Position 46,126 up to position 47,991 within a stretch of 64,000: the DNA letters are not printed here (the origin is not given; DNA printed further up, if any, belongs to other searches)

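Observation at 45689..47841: Structured cytoplasmic tail plus SD-coupled EF-hand/PQ-rich/zinc-ribbon protein: candidate intracellular partner of the giant adhesin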

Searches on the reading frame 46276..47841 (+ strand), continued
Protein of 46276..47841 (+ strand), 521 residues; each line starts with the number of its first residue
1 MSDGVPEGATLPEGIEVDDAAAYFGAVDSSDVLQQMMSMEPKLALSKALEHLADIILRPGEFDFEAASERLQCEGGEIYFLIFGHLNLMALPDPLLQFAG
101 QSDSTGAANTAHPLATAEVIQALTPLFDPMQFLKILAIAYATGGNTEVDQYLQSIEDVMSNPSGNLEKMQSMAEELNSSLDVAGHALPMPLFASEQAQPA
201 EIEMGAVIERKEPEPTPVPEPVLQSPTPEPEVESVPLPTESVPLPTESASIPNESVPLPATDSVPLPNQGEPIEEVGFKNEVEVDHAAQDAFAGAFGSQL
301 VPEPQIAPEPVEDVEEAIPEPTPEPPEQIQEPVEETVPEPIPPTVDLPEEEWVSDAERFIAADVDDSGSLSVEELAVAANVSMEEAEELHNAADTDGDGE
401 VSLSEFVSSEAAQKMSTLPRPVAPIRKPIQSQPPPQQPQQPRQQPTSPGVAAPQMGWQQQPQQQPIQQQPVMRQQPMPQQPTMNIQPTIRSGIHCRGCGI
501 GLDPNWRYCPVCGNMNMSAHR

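Call 16: search_solved_structures(query=A1, max_evalue=1, show_alignments=2)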
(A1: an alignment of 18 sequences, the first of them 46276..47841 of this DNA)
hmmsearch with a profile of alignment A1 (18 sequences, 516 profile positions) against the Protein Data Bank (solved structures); distinct sequences matched with E-value up to 1: 245 (the best 60 are shown).
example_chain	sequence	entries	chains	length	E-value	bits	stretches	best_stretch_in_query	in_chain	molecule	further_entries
4il1_A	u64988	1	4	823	1.8e-10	43.6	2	352-403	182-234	Calmodulin, Calcineurin subunit B type 1, Serine/threonine-protein phosphatase 2B catalyti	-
2l1w_A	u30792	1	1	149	2.5e-08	36.5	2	344-407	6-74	Calmodulin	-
9vhu_A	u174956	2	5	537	4.1e-08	35.7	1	332-405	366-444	Calcium-dependent protein kinase 3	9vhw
6xxx_AAA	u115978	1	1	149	1.8e-06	30.3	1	347-407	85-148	Calmodulin-1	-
6dah_A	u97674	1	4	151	2.3e-06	30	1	348-407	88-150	Calmodulin-1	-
9fqr_Pk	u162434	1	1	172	2.5e-06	29.8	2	356-402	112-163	Centrin-2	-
2p6b_B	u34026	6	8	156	2.6e-06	29.8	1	352-403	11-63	Calcineurin subunit B isoform 1 | Calcineurin subunit B type 1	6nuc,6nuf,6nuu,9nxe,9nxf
3ll8_B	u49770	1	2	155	2.7e-06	29.8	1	352-403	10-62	Calcineurin subunit B type 1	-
7ppo_B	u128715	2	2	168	2.9e-06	29.6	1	348-407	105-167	Calmodulin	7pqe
1aui_B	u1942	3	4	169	3e-06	29.6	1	352-403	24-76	SERINE/THREONINE PHOSPHATASE 2B | CALCINEURIN B SUBUNIT ISOFORM 1 | SERINE/THREONINE PHOSPHATASE B2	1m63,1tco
1mf8_B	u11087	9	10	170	3.1e-06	29.6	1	352-403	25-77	CALCINEURIN B SUBUNIT ISOFORM 1 | Calcineurin subunit B type 1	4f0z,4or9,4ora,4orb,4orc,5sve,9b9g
6o20_F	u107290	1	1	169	3.1e-06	29.5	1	348-407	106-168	Calmodulin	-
6u3a_A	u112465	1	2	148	3.4e-06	29.4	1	346-407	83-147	Calmodulin-1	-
2k0j_A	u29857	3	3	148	3.4e-06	29.4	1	346-407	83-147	calmodulin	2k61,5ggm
28js_K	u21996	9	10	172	3.7e-06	29.3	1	354-402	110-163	Centrin-2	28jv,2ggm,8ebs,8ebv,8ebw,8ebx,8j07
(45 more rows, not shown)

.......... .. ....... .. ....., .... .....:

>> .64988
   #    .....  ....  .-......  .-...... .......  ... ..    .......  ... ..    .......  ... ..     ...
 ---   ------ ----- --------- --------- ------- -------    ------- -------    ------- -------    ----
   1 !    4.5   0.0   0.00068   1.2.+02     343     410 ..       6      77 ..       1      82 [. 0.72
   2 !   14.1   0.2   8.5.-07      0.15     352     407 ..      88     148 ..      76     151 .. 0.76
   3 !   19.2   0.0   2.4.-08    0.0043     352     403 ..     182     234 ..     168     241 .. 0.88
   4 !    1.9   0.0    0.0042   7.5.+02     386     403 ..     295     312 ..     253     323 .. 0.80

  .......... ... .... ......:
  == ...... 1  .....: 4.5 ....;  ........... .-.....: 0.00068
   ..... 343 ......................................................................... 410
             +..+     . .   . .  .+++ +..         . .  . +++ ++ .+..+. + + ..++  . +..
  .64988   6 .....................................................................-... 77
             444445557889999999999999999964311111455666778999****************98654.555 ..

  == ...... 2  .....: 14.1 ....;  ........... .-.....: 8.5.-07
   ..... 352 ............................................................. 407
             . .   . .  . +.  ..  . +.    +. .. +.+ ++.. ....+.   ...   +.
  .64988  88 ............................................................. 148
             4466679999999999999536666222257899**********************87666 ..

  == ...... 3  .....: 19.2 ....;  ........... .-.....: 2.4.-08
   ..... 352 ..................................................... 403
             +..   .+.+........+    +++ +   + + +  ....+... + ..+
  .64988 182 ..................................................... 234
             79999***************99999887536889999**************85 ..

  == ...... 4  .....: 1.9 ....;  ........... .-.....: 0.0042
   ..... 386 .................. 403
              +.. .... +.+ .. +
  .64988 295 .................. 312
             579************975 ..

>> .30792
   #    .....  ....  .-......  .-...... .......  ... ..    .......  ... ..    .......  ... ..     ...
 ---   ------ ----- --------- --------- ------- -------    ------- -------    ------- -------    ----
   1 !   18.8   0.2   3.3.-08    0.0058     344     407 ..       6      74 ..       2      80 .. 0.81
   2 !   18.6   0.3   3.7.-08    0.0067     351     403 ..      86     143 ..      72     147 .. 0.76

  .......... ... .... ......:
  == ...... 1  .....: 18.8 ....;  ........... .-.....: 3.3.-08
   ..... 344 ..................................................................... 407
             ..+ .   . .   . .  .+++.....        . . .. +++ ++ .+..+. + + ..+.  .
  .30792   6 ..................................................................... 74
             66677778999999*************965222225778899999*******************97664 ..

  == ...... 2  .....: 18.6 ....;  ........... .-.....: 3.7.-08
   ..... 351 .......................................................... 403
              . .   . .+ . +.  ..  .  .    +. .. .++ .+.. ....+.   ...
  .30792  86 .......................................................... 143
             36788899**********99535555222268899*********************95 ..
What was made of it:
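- Checked: Profile hits to calmodulin and calcineurin B reach E 1e-8 to 1e-10 (call 16).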

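Call 21: find_homologous_proteins(query=L061:10001-11602:+)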
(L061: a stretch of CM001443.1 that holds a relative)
Query L061:10001-11602:+ (534 aa): 465 proteins with E <= 0.001 among 8000 candidates; the best 120 are listed.
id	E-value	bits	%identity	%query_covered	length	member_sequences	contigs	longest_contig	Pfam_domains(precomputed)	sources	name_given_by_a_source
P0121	0.0e+0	1136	98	100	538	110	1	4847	PF13499.13,PF13202.13,PF00036.39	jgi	jgi:hypothetical protein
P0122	0.0e+0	1060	90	100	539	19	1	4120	PF13499.13,PF13202.13,PF00036.39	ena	-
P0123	0.0e+0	1059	92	100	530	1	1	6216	PF13499.13,PF13202.13,PF00036.39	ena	-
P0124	0.0e+0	1054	89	100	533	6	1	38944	PF13499.13,PF13202.13,PF00036.39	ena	-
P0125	0.0e+0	1050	89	100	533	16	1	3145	PF13499.13,PF13202.13,PF00036.39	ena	-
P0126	0.0e+0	1043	91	100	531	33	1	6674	PF13499.13,PF13202.13,PF00036.39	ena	-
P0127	0.0e+0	1040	91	100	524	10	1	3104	PF13499.13,PF13202.13,PF00036.39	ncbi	-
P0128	0.0e+0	1040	87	100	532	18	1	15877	PF13499.13,PF13202.13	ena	-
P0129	0.0e+0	1023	89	100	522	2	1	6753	PF13499.13,PF00036.39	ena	-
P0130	1.2e-247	841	71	100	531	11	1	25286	PF13499.13,PF00036.39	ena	-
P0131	9.9e-244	828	73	99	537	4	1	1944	PF13499.13,PF13202.13,PF00036.39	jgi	jgi:hypothetical protein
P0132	7.5e-243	825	72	100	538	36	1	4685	PF13499.13,PF13202.13,PF00036.39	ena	-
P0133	3.0e-242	823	72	100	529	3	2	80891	PF13499.13,PF13202.13,PF00036.39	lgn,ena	-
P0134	2.8e-238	810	70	100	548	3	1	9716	PF13499.13,PF13202.13,PF00036.39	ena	-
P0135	6.3e-236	803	71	100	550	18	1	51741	PF13499.13,PF13202.13,PF00036.39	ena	-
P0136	1.3e-235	801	69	100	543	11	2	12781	PF13499.13,PF00036.39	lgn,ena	-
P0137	4.7e-232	790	72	80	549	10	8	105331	PF13499.13,PF00036.39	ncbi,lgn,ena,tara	tara:strand:- start:7494 stop:9143 length:1650 start_codon:yes stop_codon:yes gene_type:complete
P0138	2.6e-231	787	72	80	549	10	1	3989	PF13499.13,PF00036.39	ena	-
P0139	9.2e-229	779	72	81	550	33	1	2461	PF13499.13,PF00036.39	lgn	-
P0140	3.3e-226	770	71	83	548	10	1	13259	PF13499.13,PF00036.39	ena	-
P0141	5.1e-226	770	69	81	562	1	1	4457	PF13499.13,PF00036.39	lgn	-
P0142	1.1e-225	769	72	80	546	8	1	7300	PF13499.13,PF00036.39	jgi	-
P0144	1.0e-223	762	70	81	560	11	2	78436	PF13499.13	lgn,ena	-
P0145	2.0e-218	745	69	82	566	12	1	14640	PF13499.13,PF00036.39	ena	-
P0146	8.6e-192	657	60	80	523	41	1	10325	PF13499.13,PF00036.39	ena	-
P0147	3.2e-191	655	61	80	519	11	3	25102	PF13499.13,PF13202.13,PF00036.39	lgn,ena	-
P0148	6.1e-191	654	59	80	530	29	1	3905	PF13499.13,PF13202.13,PF00036.39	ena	-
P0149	7.1e-185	634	62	80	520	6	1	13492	PF13499.13,PF13202.13,PF00036.39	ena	-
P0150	1.4e-183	630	60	80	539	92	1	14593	PF13499.13,PF13202.13,PF00036.39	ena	-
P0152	1.5e-181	623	59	100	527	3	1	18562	PF13499.13,PF00036.39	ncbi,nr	ncbi:MAG: hypothetical protein L7U62_03505 [Candidatus Poseidoniaceae archaeon]|nr:hypothetical prot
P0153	1.1e-174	600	59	80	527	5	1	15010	PF13499.13,PF00036.39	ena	-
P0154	3.4e-169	582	59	54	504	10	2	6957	PF13499.13,PF00036.39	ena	-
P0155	3.5e-164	566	53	100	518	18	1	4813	PF13405.13,PF13499.13,PF13202.13,PF00036.39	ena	-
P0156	9.8e-163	561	53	81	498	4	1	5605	PF13499.13,PF13202.13,PF00036.39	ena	-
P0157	9.2e-162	558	53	99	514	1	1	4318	PF13405.13,PF13499.13,PF13202.13,PF00036.39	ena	-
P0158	3.9e-158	546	52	99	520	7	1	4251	PF13499.13,PF13202.13,PF00036.39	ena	-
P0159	1.8e-156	540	52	100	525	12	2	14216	PF13499.13,PF13202.13,PF00036.39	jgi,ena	-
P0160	5.4e-155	536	53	99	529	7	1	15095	PF13499.13,PF13202.13,PF00036.39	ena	-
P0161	1.1e-154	535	54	80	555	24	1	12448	PF13499.13,PF13202.13,PF00036.39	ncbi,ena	-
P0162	2.6e-154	533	54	79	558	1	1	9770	PF13499.13,PF13202.13,PF00036.39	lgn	-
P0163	7.5e-153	528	53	100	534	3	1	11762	PF13499.13,PF13202.13,PF00036.39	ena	-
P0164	1.1e-152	528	53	82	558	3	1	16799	PF13499.13,PF13202.13,PF00036.39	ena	-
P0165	2.2e-152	527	53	79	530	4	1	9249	PF13499.13,PF13202.13,PF00036.39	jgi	jgi:hypothetical protein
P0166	2.6e-152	527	52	83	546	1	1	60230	PF13499.13,PF13202.13,PF00036.39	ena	-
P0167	2.7e-152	527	52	83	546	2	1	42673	PF13499.13,PF13202.13,PF00036.39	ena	-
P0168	1.1e-151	525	52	83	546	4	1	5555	PF13499.13,PF13202.13,PF00036.39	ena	-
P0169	4.4e-150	519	53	84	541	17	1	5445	PF13499.13,PF13202.13,PF00036.39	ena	-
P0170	1.7e-149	517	52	98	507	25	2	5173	PF13499.13,PF13202.13,PF00036.39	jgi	jgi:hypothetical protein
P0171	6.6e-148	512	51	99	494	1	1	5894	PF13499.13,PF13202.13,PF00036.39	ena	-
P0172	1.4e-147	511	52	81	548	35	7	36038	PF13499.13,PF13202.13,PF00036.39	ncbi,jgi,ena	jgi:hypothetical protein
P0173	1.4e-147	511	54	78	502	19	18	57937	PF13499.13,PF13202.13,PF00036.39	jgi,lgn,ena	-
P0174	2.2e-147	510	51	98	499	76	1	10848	PF13499.13,PF13202.13,PF00036.39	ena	-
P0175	3.3e-147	510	50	79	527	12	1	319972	PF13405.13,PF13499.13,PF13202.13,PF00036.39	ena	-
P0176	7.0e-147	509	55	79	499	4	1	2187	PF13499.13,PF13202.13,PF00036.39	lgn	-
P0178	1.5e-146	508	54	79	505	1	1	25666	PF13499.13,PF13202.13,PF00036.39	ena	-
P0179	1.6e-146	508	52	51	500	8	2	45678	PF13499.13,PF13202.13,PF00036.39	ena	-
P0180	1.8e-146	507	51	99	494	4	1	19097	PF13499.13,PF13202.13,PF00036.39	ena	-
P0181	2.2e-146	507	52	79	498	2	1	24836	PF13499.13,PF13202.13,PF00036.39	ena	-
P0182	2.3e-146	507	55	98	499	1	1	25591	PF13499.13,PF13202.13,PF00036.39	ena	-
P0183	5.7e-146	506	50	98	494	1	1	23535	PF13499.13,PF13202.13,PF00036.39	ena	-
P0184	8.1e-146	505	50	98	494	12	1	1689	PF13499.13,PF13202.13,PF00036.39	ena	-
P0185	2.1e-145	504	53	78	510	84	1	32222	PF13499.13,PF13202.13,PF00036.39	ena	-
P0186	2.2e-145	504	49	98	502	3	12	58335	PF13499.13,PF13202.13,PF00036.39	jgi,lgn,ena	-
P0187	2.2e-145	504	50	79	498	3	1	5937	PF13499.13,PF13202.13,PF00036.39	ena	-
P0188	3.0e-145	503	52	51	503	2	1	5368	PF13499.13,PF13202.13,PF00036.39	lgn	-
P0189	5.9e-145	502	52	99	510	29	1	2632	PF13499.13,PF13202.13,PF00036.39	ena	-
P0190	6.4e-145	502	52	83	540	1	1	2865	PF13499.13,PF13202.13,PF00036.39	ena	-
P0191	1.6e-144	501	51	79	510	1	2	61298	PF13405.13,PF13499.13,PF13833.13,PF13202.13,PF00036.39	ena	-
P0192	1.9e-144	501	53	79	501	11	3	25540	PF13499.13,PF13202.13,PF00036.39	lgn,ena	-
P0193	9.2e-144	498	52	80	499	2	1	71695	PF13499.13,PF13202.13,PF00036.39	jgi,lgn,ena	-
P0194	3.9e-143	496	53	98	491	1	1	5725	PF13499.13,PF13202.13,PF00036.39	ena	-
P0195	5.7e-143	496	52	99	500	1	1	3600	PF13499.13,PF13202.13,PF00036.39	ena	-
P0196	6.5e-143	496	53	80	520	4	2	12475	PF13499.13,PF13202.13,PF00036.39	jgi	jgi:hypothetical protein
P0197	1.2e-142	495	51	97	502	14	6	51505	PF13405.13,PF13499.13,PF13202.13,PF00036.39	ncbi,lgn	ncbi:MAG: EF-hand domain-containing protein [Poseidonia sp.]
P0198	1.3e-142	495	51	99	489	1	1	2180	PF13499.13,PF13202.13,PF00036.39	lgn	-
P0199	1.5e-142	494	53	78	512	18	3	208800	PF13499.13,PF13202.13,PF00036.39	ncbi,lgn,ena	-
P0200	1.6e-142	494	52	78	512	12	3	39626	PF13499.13,PF13202.13,PF00036.39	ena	-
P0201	2.1e-142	494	53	78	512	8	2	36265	PF13499.13,PF13202.13,PF00036.39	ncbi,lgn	ncbi:MAG: EF-hand domain-containing protein [Candidatus Poseidoniales archaeon]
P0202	2.2e-142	494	50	99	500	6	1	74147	PF13499.13,PF13202.13,PF00036.39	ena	-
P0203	2.5e-142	494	50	97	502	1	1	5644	PF13499.13,PF13202.13,PF00036.39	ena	-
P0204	2.9e-142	494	50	79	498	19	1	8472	PF13499.13,PF13202.13,PF00036.39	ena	-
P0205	3.1e-142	493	51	99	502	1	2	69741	PF13499.13,PF13202.13,PF00036.39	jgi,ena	jgi:hypothetical protein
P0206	4.3e-142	493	53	79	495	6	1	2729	PF13499.13,PF13202.13,PF00036.39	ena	-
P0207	8.5e-142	492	51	99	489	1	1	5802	PF13499.13,PF13202.13,PF00036.39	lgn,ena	-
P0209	9.4e-142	492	51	99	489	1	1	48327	PF13499.13,PF13202.13,PF00036.39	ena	-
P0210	9.8e-142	492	51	99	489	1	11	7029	PF13499.13,PF13202.13,PF00036.39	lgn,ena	-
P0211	9.9e-142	492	51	99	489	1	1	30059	PF13499.13,PF13202.13,PF00036.39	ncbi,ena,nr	ncbi:MAG: hypothetical protein CMA15_07025 [Euryarchaeota archaeon]|nr:hypothetical protein [Euryarc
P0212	9.9e-142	492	49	80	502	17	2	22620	PF13499.13,PF13202.13,PF00036.39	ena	-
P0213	1.1e-141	492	51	99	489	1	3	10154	PF13499.13,PF13202.13,PF00036.39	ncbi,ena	-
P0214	1.2e-141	492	51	99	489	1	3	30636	PF13499.13,PF13202.13,PF00036.39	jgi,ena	-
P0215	1.2e-141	492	54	52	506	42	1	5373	PF13499.13,PF13202.13,PF00036.39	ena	-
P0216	1.5e-141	491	49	99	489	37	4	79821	PF13499.13,PF13202.13,PF00036.39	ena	-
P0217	2.0e-141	491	54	78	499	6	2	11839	PF13405.13,PF13499.13,PF13202.13,PF00036.39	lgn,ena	-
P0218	5.9e-141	489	50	99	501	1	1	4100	PF13499.13,PF13202.13,PF00036.39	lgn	-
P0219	8.5e-141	489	51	97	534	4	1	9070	PF13499.13,PF13202.13,PF00036.39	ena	-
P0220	8.8e-141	489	48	99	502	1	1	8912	PF13499.13,PF13833.13,PF13202.13,PF00036.39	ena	-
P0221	1.0e-140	488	50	99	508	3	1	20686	PF13499.13,PF13202.13,PF00036.39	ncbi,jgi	-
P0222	1.0e-140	488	48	99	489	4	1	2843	PF13499.13,PF13833.13,PF13202.13,PF00036.39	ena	-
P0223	1.1e-140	488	50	99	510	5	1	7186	PF13499.13,PF13202.13,PF00036.39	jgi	-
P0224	1.2e-140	488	52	78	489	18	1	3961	PF13499.13,PF13202.13,PF00036.39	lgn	-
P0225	1.2e-140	488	53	78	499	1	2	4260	PF13405.13,PF13499.13,PF13202.13,PF00036.39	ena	-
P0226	1.4e-140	488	51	99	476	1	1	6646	PF13499.13,PF13202.13,PF00036.39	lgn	-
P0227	1.6e-140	488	51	99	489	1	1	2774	PF13499.13,PF13202.13,PF00036.39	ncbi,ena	-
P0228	2.1e-140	487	51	99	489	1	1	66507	PF13499.13,PF13202.13,PF00036.39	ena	-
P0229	2.1e-140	487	51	99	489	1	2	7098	PF13499.13,PF13202.13,PF00036.39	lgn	-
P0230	2.2e-140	487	51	99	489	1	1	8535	PF13499.13,PF13202.13,PF00036.39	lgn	-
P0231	2.3e-140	487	53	80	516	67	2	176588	PF13499.13,PF13202.13,PF00036.39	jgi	jgi:septum formation inhibitor MinC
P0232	2.3e-140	487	51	99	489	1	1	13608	PF13499.13,PF13202.13,PF00036.39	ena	-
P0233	2.6e-140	487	51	99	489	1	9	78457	PF13499.13,PF13202.13,PF00036.39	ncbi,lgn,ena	-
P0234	2.8e-140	487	51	99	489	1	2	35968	PF13499.13,PF13202.13,PF00036.39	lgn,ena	-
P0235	2.9e-140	487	51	99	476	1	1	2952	PF13499.13,PF13202.13,PF00036.39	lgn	-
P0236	3.2e-140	487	51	99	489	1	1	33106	PF13499.13,PF13202.13,PF00036.39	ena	-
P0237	3.4e-140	487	52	99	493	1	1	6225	PF13499.13,PF13202.13,PF00036.39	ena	-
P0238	3.6e-140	487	51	98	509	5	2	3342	PF13499.13,PF13202.13,PF00036.39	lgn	-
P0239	4.0e-140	486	53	52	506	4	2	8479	PF13499.13,PF13202.13,PF00036.39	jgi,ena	-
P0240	4.2e-140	486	53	97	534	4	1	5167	PF13499.13,PF13202.13,PF00036.39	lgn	-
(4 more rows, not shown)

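Call 27: search_protein_families(library=ncbifam, proteins=[window:46276-47841:+], max_evalue=1)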
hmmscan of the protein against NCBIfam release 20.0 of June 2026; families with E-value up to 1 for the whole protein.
window:46276-47841:+ (521 aa): 1 family
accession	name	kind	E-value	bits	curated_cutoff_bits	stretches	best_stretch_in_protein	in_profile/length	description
NF041410.1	XopAW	subfamily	3.6e-08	33.5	120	1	340-440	91-174/235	XopAW family type III secretion system calcium-binding effector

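Call 32: search_protein_representatives(alignment_id=A1)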
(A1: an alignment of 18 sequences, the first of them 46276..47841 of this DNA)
Query: 18 sequences, 516 profile positions. Proteins with E-value up to 0.001 (for the whole library): 432; up to 1e-10: 126; up to 1e-30: 59. The best 150 are listed.
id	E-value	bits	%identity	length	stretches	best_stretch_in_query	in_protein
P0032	8.0e-291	981.8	-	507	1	1-516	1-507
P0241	2.9e-151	521.3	-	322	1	189-516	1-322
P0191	1.0e-149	516.2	-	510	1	6-511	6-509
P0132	6.3e-131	454.2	-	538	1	8-512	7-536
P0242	1.2e-118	413.7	-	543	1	6-511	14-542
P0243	1.9e-117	409.7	-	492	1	3-508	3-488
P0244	1.2e-115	403.8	-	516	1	11-512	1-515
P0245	9.8e-102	357.9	-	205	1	304-516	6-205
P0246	1.9e-100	353.6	-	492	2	14-311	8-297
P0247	1.4e-73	265.0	-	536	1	1-508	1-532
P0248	1.6e-66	241.8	-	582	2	6-349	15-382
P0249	7.6e-66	239.5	-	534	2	1-429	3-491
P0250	3.4e-64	234.0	-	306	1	1-274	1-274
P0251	5.2e-63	230.1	-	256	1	7-219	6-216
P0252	5.6e-60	220.1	-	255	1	261-512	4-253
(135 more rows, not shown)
